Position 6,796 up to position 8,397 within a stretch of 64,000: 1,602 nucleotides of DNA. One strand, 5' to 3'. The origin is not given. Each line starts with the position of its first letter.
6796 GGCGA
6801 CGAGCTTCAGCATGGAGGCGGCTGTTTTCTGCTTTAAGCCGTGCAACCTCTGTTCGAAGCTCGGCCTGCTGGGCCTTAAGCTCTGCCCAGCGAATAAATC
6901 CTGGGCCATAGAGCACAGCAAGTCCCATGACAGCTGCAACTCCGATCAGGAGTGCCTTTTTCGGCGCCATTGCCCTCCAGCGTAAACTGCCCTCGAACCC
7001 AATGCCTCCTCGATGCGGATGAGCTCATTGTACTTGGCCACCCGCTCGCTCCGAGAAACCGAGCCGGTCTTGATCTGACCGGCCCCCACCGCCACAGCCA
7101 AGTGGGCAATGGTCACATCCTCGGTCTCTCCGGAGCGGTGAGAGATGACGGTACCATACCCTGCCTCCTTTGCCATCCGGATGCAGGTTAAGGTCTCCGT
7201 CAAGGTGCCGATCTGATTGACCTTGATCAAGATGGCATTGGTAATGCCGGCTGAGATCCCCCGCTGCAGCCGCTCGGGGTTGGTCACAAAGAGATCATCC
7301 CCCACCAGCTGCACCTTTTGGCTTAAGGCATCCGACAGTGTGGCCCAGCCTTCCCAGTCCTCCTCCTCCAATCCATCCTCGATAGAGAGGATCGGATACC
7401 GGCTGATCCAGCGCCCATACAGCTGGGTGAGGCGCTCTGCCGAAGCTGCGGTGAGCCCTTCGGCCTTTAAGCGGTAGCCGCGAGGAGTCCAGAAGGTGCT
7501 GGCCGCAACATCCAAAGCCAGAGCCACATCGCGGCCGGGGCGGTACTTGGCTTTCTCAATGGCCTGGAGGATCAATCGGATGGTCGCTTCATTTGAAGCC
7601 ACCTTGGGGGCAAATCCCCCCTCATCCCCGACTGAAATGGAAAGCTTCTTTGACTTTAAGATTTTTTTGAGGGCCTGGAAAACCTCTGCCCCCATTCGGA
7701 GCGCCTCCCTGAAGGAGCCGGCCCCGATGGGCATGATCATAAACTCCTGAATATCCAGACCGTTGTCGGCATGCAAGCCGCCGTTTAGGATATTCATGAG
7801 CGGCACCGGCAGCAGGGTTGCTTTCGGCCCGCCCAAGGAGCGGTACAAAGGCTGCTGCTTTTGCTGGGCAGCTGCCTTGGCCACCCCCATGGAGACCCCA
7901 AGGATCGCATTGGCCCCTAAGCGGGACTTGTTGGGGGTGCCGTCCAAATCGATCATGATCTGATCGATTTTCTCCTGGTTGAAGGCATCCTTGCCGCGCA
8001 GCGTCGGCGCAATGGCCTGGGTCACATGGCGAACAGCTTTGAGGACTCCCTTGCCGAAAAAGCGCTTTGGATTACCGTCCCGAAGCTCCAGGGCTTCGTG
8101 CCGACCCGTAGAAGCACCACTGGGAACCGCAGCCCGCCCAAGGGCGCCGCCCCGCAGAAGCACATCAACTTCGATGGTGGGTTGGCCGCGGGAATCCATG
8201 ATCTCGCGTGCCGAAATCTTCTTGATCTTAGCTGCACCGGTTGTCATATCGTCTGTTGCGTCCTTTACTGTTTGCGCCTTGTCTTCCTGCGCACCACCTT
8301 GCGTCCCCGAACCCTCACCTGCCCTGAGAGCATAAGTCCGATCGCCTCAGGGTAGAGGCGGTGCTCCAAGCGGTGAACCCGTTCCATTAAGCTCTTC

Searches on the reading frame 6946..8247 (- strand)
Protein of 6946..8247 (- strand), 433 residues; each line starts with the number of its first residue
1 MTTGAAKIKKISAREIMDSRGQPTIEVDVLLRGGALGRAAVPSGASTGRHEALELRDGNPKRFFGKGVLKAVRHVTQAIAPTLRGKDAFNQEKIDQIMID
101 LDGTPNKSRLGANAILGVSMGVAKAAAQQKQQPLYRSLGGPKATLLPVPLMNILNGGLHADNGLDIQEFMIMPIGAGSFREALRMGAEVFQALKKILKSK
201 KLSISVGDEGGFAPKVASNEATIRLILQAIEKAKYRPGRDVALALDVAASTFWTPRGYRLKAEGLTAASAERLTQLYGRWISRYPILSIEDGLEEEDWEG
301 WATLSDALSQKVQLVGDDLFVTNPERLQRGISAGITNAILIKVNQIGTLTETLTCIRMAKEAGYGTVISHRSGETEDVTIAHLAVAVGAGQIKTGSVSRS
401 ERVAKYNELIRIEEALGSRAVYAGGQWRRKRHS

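Call 8: find_encoding_contigs(protein=window:6946-8247:-, flank=6000, max_places=4)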
Protein window:6946-8247:- (433 aa): no gene with exactly this product is on record in the collection.

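Call 36: search_protein_families(library=pfam, proteins=[window:6946-8247:-], max_evalue=0.01)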
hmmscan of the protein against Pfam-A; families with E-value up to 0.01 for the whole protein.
window:6946-8247:- (433 aa): 4 families
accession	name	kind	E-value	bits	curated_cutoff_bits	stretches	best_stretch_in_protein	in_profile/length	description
PF00113.28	Enolase_C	-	7.5e-123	410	21.5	1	145-429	3-294/296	Enolase, C-terminal TIM barrel domain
PF03952.21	Enolase_N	-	1.1e-57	194.2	35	1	8-138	1-131/131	Enolase, N-terminal domain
PF13378.12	MR_MLE_C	-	1.9e-07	31.5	29.4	1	230-393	34-177/219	Enolase C-terminal domain-like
PF07476.17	MAAL_C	-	0.0014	18.3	27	1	307-392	135-221/249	Methylaspartate ammonia-lyase C-terminus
